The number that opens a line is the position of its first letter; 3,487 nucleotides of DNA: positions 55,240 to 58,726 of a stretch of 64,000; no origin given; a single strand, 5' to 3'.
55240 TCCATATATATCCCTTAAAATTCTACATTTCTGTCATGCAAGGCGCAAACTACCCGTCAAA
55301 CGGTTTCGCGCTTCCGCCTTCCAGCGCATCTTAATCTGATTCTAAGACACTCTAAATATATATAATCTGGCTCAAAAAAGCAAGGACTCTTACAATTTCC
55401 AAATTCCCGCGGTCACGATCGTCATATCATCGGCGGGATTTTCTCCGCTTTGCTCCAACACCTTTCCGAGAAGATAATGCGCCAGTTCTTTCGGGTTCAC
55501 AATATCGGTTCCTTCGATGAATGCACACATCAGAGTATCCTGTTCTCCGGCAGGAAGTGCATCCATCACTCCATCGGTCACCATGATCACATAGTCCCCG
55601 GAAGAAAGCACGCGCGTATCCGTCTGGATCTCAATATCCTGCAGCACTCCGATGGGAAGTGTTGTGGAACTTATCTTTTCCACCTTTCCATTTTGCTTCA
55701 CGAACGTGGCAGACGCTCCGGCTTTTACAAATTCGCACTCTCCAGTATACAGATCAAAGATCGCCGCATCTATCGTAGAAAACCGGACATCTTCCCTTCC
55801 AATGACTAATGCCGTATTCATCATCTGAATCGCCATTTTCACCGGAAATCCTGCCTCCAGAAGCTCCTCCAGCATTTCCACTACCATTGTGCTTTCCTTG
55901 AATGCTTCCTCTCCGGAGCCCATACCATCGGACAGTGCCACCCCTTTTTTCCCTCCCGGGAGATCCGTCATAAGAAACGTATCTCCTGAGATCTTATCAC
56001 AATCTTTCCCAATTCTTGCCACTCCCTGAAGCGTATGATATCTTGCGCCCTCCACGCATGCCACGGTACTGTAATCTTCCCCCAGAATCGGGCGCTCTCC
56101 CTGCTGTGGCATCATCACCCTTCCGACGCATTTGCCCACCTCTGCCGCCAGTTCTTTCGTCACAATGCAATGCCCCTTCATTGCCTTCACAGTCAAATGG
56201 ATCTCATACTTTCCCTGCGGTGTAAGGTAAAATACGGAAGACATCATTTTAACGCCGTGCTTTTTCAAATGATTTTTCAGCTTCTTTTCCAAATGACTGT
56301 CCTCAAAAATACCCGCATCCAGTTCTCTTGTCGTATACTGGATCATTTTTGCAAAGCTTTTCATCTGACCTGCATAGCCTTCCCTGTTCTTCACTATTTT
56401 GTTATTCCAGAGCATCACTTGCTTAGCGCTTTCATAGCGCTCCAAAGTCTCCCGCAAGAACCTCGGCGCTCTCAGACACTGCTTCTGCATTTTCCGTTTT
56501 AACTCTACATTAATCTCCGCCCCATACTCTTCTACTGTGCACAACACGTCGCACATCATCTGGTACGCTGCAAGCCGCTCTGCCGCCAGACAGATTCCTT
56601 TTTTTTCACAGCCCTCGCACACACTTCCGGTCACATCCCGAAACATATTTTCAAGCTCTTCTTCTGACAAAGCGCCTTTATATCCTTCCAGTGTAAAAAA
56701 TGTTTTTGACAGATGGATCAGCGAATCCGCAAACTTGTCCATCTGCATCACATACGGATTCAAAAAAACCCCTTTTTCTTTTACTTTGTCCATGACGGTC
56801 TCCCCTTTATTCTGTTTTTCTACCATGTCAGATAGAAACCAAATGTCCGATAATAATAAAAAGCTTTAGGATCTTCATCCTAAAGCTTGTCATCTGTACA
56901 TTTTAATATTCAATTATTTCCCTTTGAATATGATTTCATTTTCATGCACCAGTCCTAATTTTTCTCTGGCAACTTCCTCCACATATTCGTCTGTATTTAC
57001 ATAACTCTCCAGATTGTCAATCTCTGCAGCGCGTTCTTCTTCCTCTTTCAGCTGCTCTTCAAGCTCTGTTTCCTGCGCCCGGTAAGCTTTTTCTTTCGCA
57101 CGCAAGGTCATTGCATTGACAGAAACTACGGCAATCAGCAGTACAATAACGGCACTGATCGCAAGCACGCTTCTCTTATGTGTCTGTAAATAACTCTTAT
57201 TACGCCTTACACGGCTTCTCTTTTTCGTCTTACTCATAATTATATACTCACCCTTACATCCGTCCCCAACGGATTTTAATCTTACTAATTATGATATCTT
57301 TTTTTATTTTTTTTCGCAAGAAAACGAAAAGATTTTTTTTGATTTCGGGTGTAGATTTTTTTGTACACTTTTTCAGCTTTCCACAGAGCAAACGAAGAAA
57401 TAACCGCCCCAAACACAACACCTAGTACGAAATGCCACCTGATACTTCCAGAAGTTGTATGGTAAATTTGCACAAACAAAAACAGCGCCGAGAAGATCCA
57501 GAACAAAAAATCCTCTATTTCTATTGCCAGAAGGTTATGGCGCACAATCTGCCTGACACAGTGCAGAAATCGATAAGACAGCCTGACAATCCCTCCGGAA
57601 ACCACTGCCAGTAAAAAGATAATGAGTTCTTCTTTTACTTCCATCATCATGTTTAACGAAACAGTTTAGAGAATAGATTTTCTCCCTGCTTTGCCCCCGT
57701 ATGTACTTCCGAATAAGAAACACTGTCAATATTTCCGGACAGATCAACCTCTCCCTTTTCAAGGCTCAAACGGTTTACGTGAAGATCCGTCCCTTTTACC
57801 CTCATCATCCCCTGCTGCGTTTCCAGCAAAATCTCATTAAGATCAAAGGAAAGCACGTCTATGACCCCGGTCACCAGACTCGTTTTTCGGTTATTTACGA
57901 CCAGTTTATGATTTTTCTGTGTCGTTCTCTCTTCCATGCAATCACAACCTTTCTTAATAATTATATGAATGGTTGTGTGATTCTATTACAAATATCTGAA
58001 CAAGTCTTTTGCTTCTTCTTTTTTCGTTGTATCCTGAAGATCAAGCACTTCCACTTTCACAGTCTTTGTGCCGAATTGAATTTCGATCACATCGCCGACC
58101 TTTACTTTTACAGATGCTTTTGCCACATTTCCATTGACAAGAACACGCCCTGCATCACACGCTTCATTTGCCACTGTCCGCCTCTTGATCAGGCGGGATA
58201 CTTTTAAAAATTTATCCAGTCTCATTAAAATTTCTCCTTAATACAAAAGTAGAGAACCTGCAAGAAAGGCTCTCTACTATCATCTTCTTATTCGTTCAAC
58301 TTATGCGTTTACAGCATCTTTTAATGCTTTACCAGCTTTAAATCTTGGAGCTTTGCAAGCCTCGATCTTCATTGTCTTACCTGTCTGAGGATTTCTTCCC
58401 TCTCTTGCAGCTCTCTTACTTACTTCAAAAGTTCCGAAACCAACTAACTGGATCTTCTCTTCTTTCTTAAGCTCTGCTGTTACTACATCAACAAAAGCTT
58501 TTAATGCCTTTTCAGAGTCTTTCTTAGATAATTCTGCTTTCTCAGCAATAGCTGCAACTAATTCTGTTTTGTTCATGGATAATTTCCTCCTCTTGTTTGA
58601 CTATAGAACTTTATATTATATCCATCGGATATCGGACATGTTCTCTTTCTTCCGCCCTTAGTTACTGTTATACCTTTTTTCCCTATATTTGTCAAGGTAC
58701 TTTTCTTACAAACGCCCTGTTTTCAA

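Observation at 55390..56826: SpoIIE-position gene encodes a soluble PP2C phosphatase without the roughly 320-aa membrane domain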

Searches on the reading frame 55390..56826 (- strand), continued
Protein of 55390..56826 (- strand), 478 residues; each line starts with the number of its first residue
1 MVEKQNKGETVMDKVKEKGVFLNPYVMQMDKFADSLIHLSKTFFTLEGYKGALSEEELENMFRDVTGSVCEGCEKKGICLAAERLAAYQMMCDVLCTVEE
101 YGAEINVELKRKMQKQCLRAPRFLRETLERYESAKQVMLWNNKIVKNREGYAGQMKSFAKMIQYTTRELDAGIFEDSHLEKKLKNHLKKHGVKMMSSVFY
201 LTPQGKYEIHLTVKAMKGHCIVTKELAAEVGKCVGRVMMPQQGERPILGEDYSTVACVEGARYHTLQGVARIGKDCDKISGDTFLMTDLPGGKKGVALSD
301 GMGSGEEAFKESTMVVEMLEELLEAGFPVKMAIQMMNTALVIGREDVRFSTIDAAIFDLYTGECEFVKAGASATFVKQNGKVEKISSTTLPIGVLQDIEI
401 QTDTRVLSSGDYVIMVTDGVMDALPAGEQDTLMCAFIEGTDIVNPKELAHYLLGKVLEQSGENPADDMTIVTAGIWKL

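Call 71: find_homologous_proteins(query=L005:10028-11428:+, max_evalue=1e-20)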
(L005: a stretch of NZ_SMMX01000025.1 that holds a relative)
Query L005:10028-11428:+ (467 aa): 2895 proteins with E <= 1e-20 among 8000 candidates; the best 120 are listed.
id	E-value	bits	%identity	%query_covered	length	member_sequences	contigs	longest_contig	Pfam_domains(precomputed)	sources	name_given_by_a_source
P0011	0.0e+0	1027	97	100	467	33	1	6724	PF19732.5,PF07228.18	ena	-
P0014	1.5e-284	962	90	100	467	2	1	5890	PF19732.5,PF07228.18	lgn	-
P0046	1.1e-278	942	87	100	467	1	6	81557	PF19732.5,PF07228.18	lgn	-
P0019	4.8e-278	940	87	100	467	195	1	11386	PF19732.5,PF07228.18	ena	-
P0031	2.2e-270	915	84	100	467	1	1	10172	PF19732.5,PF07228.18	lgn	-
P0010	6.8e-270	913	86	100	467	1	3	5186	PF19732.5,PF07228.18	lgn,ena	-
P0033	1.6e-266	902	82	100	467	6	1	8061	PF19732.5,PF07228.18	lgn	-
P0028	5.2e-264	894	83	100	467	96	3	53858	PF19732.5,PF07228.18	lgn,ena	-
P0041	6.2e-262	887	82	100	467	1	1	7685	PF19732.5,PF07228.18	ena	-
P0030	3.2e-261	885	82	100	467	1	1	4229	PF19732.5,PF07228.18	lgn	-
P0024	1.7e-260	882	82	100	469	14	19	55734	PF19732.5,PF07228.18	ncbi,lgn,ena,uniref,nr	ncbi:MAG TPA: SpoIIE family protein phosphatase [Candidatus Dorea gallistercoris]|uniref:SpoIIE fami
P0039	1.1e-257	873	81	100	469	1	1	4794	PF19732.5,PF07228.18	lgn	-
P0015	2.2e-256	869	82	100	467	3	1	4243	PF19732.5,PF07228.18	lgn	-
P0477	7.1e-256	867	81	100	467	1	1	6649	PF19732.5,PF07228.18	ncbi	-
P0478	2.6e-255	865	80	100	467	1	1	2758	PF19732.5,PF07228.18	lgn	-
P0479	2.6e-255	865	80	100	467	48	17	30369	PF19732.5,PF07228.18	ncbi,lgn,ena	-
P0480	1.1e-254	863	80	100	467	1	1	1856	PF19732.5,PF07228.18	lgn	-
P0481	1.6e-254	863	81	100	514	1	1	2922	PF19732.5,PF07228.18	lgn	-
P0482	2.6e-254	862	80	100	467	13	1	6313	PF19732.5,PF07228.18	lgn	-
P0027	1.0e-253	860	80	100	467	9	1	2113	PF19732.5,PF07228.18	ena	-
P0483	1.2e-253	860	79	100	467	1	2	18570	PF19732.5,PF07228.18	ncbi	-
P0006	2.0e-253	859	80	100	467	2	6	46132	PF19732.5,PF07228.18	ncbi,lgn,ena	-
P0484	2.5e-253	859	79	100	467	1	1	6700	PF19732.5,PF07228.18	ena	-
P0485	3.0e-253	858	79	100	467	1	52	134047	PF19732.5,PF07228.18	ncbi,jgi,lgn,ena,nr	ncbi:MAG: SpoIIE family protein phosphatase [Dorea sp.]|jgi:stage II sporulation protein E|nr:SpoIIE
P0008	3.7e-253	858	80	100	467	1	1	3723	PF19732.5,PF07228.18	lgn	-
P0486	6.2e-253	857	79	100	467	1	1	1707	PF19732.5,PF07228.18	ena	-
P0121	8.5e-253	857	79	100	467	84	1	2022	PF19732.5,PF07228.18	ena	-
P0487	2.7e-252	855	78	100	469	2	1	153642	PF19732.5,PF07228.18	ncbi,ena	-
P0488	4.4e-252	855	79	100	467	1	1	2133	PF19732.5,PF07228.18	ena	-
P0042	6.1e-252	854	79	100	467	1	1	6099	PF19732.5,PF07228.18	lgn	-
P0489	6.6e-252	854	78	100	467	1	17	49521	PF19732.5,PF07228.18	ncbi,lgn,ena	ncbi:MAG: SpoIIE family protein phosphatase [Lachnospiraceae bacterium]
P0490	9.4e-252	854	78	100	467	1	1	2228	PF19732.5,PF07228.18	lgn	-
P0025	1.6e-251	853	78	100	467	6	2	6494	PF19732.5,PF07228.18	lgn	-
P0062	1.7e-251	853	79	100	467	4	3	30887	PF19732.5,PF07228.18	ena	-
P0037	2.3e-251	852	78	100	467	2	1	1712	PF19732.5,PF07228.18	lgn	-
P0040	8.4e-251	850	78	100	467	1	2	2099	PF19732.5,PF07228.18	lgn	-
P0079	9.7e-251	850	78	100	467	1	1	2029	PF19732.5,PF07228.18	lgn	-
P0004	1.5e-250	850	78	100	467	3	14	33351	PF19732.5,PF07228.18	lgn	-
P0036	4.2e-250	848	79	100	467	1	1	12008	PF19732.5,PF07228.18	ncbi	ncbi:MAG: SpoIIE family protein phosphatase [Dorea sp.]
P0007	5.3e-250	848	79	100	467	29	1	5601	PF19732.5,PF07228.18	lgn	-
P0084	1.2e-249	847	79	100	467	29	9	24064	PF19732.5,PF07228.18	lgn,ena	-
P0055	2.3e-249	846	78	100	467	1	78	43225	PF19732.5,PF07228.18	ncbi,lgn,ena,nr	ncbi:MAG: SpoIIE family protein phosphatase [Dorea sp.]|nr:SpoIIE family protein phosphatase [Dorea 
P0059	3.3e-249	845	78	100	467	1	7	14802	PF19732.5,PF07228.18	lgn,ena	-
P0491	3.9e-249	845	77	100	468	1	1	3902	PF19732.5,PF07228.18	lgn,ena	-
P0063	4.2e-249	845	78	100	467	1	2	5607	PF19732.5,PF07228.18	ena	-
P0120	4.7e-249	845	78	100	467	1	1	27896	PF19732.5,PF07228.18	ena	-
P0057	5.6e-249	844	78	100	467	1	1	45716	PF19732.5,PF07228.18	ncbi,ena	-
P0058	6.4e-249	844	78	100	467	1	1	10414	PF19732.5,PF07228.18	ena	-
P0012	6.7e-249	844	78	100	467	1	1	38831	PF19732.5,PF07228.18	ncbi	ncbi:MAG: SpoIIE family protein phosphatase [Lachnospiraceae bacterium]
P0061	1.1e-248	843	78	100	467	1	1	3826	PF19732.5,PF07228.18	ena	-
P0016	1.1e-248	843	79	100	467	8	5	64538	PF19732.5,PF07228.18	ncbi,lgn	-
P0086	1.5e-248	843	78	100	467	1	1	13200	PF19732.5,PF07228.18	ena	-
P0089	1.7e-248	843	78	100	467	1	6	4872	PF19732.5,PF07228.18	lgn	-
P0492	2.3e-248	842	78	100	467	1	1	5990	PF19732.5,PF07228.18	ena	-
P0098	2.5e-248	842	78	100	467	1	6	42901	PF19732.5,PF07228.18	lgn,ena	-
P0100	2.7e-248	842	78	100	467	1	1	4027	PF19732.5,PF07228.18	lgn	-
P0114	3.3e-248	842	78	100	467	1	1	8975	PF19732.5,PF07228.18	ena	-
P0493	6.3e-248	841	77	100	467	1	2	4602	PF19732.5,PF07228.18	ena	-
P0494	6.9e-248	841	77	100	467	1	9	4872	PF19732.5,PF07228.18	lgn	-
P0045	1.4e-247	840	78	100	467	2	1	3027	PF19732.5,PF07228.18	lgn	-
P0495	2.8e-247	839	77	100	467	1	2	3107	PF19732.5,PF07228.18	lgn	-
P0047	3.2e-247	839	78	100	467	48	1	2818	PF19732.5,PF07228.18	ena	-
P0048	3.7e-247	838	78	100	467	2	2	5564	PF19732.5,PF07228.18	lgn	-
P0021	1.6e-246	836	77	100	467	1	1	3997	PF13672.12,PF19732.5,PF07228.18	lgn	-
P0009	5.7e-246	834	77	100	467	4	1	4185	PF19732.5,PF07228.18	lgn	-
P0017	1.5e-245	833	77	100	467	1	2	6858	PF19732.5,PF07228.18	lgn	-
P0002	2.0e-245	833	76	100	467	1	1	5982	PF19732.5,PF07228.18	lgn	-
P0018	4.5e-245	832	77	100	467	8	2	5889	PF19732.5,PF07228.18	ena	-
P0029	1.1e-244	830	77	100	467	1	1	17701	PF19732.5,PF07228.18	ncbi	-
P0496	1.7e-244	830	76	100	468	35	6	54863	PF19732.5,PF07228.18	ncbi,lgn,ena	-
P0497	2.0e-244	829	77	100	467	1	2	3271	PF19732.5,PF07228.18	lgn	-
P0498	4.5e-244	828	77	100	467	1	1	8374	PF19732.5,PF07228.18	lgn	-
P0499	5.4e-244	828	77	100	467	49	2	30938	PF19732.5,PF07228.18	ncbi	-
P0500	6.0e-244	828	77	100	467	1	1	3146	PF19732.5,PF07228.18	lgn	-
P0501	6.1e-244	828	77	100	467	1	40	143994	PF19732.5,PF07228.18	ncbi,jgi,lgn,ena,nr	nr:SpoIIE family protein phosphatase [uncultured Merdimonas sp.]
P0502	6.1e-244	828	77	100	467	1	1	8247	PF19732.5,PF07228.18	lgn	-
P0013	6.8e-244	828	78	100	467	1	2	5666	PF13672.12,PF19732.5,PF07228.18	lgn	-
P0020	7.2e-244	828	77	99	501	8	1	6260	PF19732.5,PF07228.18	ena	-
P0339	8.1e-244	827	76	100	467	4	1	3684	PF19732.5,PF07228.18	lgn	-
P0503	1.4e-243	827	79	96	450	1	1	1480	PF19732.5,PF07228.18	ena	-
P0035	1.7e-243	826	76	100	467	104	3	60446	PF19732.5,PF07228.18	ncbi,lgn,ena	-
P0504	2.4e-243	826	77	100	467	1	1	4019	PF19732.5,PF07228.18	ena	-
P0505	3.3e-243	825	77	100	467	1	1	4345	PF19732.5,PF07228.18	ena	-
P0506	7.0e-243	824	77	100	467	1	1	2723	PF19732.5,PF07228.18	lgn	-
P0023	7.2e-243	824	77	100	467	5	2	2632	PF19732.5,PF07228.18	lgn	-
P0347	3.3e-242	822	76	100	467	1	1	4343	PF19732.5,PF07228.18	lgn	-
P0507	4.3e-242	822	77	100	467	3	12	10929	PF19732.5,PF07228.18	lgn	-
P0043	1.2e-241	820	76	100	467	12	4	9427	PF19732.5,PF07228.18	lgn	-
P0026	1.9e-241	820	75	100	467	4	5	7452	PF19732.5,PF07228.18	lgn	-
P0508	2.6e-241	819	76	100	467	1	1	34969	PF19732.5,PF07228.18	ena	-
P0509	5.8e-241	818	77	100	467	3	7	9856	PF19732.5,PF07228.18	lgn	-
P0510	1.2e-239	814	76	100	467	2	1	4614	PF19732.5,PF07228.18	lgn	-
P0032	1.4e-239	813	77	100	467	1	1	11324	PF19732.5,PF07228.18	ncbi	-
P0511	1.6e-239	813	76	100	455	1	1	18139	PF19732.5,PF07228.18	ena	-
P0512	1.7e-239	813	75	100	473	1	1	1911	PF19732.5,PF07228.18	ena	-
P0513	1.9e-239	813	75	100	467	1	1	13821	PF19732.5,PF07228.18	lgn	-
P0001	2.0e-239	813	75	100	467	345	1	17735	PF19732.5,PF07228.18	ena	-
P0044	2.3e-239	813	76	100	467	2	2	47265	PF19732.5,PF07228.18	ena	-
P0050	2.3e-239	813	75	100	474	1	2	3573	PF19732.5,PF07228.18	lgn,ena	-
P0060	2.7e-239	812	75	100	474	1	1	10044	PF19732.5,PF07228.18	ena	-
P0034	2.9e-239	812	77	100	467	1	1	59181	PF19732.5,PF07228.18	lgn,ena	-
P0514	3.2e-239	812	75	100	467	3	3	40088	PF19732.5,PF07228.18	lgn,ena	-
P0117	4.3e-239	812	74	100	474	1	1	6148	PF19732.5,PF07228.18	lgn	-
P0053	4.4e-239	812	75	100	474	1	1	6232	PF19732.5,PF07228.18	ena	-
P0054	4.4e-239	812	75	100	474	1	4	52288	PF19732.5,PF07228.18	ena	-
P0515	4.8e-239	812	76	100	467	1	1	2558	PF19732.5,PF07228.18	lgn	-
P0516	6.0e-239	811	76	100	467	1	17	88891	PF19732.5,PF07228.18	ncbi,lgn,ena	-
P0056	6.5e-239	811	75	100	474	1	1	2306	PF19732.5,PF07228.18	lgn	-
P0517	7.7e-239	811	76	100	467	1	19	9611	PF19732.5,PF07228.18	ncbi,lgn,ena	-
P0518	8.8e-239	811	75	100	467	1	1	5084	PF19732.5,PF07228.18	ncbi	-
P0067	1.2e-238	810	74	100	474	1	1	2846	PF19732.5,PF07228.18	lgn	-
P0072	1.4e-238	810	74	100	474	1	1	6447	PF19732.5,PF07228.18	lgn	-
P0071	1.4e-238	810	75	100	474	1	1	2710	PF19732.5,PF07228.18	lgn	-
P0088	1.5e-238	810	74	100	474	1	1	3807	PF19732.5,PF07228.18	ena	-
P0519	1.5e-238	810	75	100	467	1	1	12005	PF19732.5,PF07228.18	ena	-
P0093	1.6e-238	810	75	100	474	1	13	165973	PF19732.5,PF07228.18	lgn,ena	-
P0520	1.6e-238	810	75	100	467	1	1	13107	PF19732.5,PF07228.18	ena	-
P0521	1.6e-238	810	75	100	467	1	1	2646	PF19732.5,PF07228.18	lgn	-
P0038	1.7e-238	810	76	100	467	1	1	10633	PF19732.5,PF07228.18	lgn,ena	-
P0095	1.7e-238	810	75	100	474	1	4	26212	PF19732.5,PF07228.18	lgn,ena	-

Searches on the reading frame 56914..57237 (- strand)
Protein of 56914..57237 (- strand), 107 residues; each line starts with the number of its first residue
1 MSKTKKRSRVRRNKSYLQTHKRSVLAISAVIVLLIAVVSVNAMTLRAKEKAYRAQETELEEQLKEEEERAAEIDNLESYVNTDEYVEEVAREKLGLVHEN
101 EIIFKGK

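Call 3: search_protein_families(library=pfam, proteins=[window:56914-57237:-], max_evalue=0.01)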
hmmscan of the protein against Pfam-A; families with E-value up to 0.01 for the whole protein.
window:56914-57237:- (107 aa): 2 families
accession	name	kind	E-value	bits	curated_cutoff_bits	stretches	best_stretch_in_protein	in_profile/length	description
PF04977.20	DivIC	-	7.3e-14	51.8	28.9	1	29-105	3-76/80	Septum formation initiator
PF04999.18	FtsL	-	0.0061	17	22.9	1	23-97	8-85/97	Cell division protein FtsL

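Call 4: search_protein_families(library=ncbifam, proteins=[window:56914-57237:-], max_evalue=0.01)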
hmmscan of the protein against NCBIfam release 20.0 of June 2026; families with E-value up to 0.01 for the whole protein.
window:56914-57237:- (107 aa): 4 families
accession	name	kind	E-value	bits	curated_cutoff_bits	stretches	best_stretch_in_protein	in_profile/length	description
NF045844.1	BC85_0335_fam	subfamily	0.00016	21.4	65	1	23-78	2-61/215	BC85_0335 family putative methyltransferase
TIGR02209.1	ftsL_broad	equivalog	0.00063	19.6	42.45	1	30-101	4-78/85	cell division protein FtsL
NF005164.0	PRK06638.1-4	equivalog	0.0059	16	154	1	29-78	154-200/211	NADH-quinone oxidoreductase subunit J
TIGR03943.1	TIGR03943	equivalog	0.0086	15.5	88.8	1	12-106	44-139/221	TIGR03943 family putative permease subunit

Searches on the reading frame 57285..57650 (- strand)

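Call 3: search_protein_families(library=pfam, proteins=[window:57285-57650:-], max_evalue=0.01)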
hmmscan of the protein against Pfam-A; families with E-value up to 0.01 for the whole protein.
window:57285-57650:- (121 aa): 2 families
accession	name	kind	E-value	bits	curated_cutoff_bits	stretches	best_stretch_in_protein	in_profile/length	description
PF09578.15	Spore_YabQ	-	1.4e-17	64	27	1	12-86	1-75/79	Spore cortex protein YabQ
PF01292.26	Ni_hydr_CYTB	-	0.0012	19.1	30.1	1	52-119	21-89/179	Prokaryotic cytochrome b561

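Call 4: search_protein_families(library=ncbifam, proteins=[window:57285-57650:-], max_evalue=0.01)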
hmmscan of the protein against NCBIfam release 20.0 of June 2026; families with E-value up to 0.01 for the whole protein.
window:57285-57650:- (121 aa): 1 family
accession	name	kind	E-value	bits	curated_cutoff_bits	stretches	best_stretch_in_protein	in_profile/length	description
TIGR02893.2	spore_yabQ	equivalog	1.4e-18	66.9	32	1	6-85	2-81/88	spore cortex biosynthesis protein YabQ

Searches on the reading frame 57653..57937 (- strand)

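Call 3: search_protein_families(library=pfam, proteins=[window:57653-57937:-], max_evalue=0.01)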
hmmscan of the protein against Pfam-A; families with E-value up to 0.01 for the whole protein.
window:57653-57937:- (94 aa): 1 family
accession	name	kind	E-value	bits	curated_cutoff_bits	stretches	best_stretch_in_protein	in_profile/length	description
PF07873.16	YabP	-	2.3e-21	75.8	27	1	10-75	1-64/64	YabP family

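Call 4: search_protein_families(library=ncbifam, proteins=[window:57653-57937:-], max_evalue=0.01)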
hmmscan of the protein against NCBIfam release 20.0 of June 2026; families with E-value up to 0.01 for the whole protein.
window:57653-57937:- (94 aa): 3 families
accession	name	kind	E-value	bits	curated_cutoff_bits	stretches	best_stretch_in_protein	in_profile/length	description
TIGR02892.1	spore_yabP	equivalog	2.8e-24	84.9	75.4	1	10-94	1-85/85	sporulation protein YabP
TIGR02856.1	spore_yqfC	equivalog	2.5e-05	24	77.8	1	28-76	38-84/85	sporulation protein YqfC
TIGR04411.1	T2SS_GspN_Lepto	equivalog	0.0087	15.6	50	1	7-68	159-221/280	type II secretion system protein GspN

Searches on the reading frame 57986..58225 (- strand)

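Call 3: search_protein_families(library=pfam, proteins=[window:57986-58225:-], max_evalue=0.01)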
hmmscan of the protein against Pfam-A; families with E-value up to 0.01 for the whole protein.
window:57986-58225:- (79 aa): 3 families
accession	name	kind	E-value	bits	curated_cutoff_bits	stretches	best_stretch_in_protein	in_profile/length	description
PF01479.30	S4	-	1.6e-13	50.6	22.8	1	1-47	1-48/48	S4 domain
PF13275.11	S4_2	-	0.00019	21.7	24.6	1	2-57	9-63/65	S4 domain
PF01272.25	GreA_GreB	-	0.0056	17.1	26.9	1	24-63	36-75/77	Transcription elongation factor, GreA/GreB, C-term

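Call 4: search_protein_families(library=ncbifam, proteins=[window:57986-58225:-], max_evalue=0.01)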
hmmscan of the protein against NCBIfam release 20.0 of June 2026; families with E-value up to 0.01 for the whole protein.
window:57986-58225:- (79 aa): 7 families
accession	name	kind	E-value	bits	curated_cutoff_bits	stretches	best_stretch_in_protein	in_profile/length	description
NF007673.0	PRK10348.1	equivalog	1.8e-06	28.1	148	1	1-65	9-73/133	ribosome-associated heat shock protein Hsp15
NF049952.1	23rRNACMtaseTlyA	equivalog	4.6e-05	23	250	1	1-50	1-52/236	23S rRNA (cytidine-2'-O)-methyltransferase TlyA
TIGR03069.1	PS_II_S4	equivalog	0.00044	19.5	201.55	1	21-70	203-249/257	photosystem II electron transport protein, Sll1252 family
NF003717.0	PRK05327.1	equivalog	0.00068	19.6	116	1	2-65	93-157/202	30S ribosomal protein S4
NF007784.0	PRK10475.1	equivalog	0.0019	17.2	318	1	1-50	7-55/290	23S rRNA pseudouridine(2604) synthase RluF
NF001526.0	PRK00364.1-1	subfamily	0.0026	17.9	130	1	22-62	42-79/96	co-chaperone GroES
TIGR02988.1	YaaA_near_RecF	hypoth_equivalog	0.0098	16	84.75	0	2-50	10-59/60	S4 domain-containing protein YaaA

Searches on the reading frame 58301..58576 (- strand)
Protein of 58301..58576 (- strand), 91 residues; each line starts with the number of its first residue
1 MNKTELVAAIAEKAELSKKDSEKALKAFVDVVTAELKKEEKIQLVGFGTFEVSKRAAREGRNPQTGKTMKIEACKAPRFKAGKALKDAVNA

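Call 3: search_protein_families(library=pfam, proteins=[window:58301-58576:-], max_evalue=0.01)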
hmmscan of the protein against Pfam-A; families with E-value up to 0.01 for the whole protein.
window:58301-58576:- (91 aa): 3 families
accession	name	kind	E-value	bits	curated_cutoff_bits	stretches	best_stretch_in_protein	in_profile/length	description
PF00216.26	Bac_DNA_binding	-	8.4e-36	122.5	22.4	1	1-90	1-90/90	Bacterial DNA-binding protein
PF18291.6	HU-HIG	-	2e-06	28.3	26.2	1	2-90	33-119/125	HU domain fused to wHTH, Ig, or Glycine-rich motif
PF18175.6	HU-CCDC81_bac_2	-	2.7e-05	24.4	35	1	6-54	3-51/70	CCDC81-like prokaryotic HU domain 2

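Call 4: search_protein_families(library=ncbifam, proteins=[window:58301-58576:-], max_evalue=0.01)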
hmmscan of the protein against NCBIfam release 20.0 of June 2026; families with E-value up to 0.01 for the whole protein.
window:58301-58576:- (91 aa): 8 families
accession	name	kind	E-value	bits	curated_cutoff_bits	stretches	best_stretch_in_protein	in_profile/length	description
NF008023.0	PRK10753.1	equivalog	1e-30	106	162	1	1-89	1-89/90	nucleoid-associated protein HU-alpha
NF007945.0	PRK10664.1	equivalog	2.2e-30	105.1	157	1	1-90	1-90/90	nucleoid-associated protein HU-beta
NF001222.0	PRK00199.1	equivalog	3.6e-24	84.8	115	1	1-90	1-91/95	integration host factor subunit beta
TIGR00988.1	hip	equivalog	1.6e-22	79.6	119.95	1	1-90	1-91/94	integration host factor subunit beta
NF001401.0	PRK00285.1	equivalog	3.4e-22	78.5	111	1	1-90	6-95/103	integration host factor subunit alpha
TIGR00987.1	himA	equivalog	3.7e-16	59.3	120.25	1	2-90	3-91/96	integration host factor subunit alpha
TIGR01201.1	HU_rel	subfamily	0.00015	21.7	68.6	1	2-72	32-100/170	HU family DNA-binding protein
NF047480.1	Lepto_Lp29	subfamily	0.0063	16.5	75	1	34-87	28-80/212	Lp29 family lipoprotein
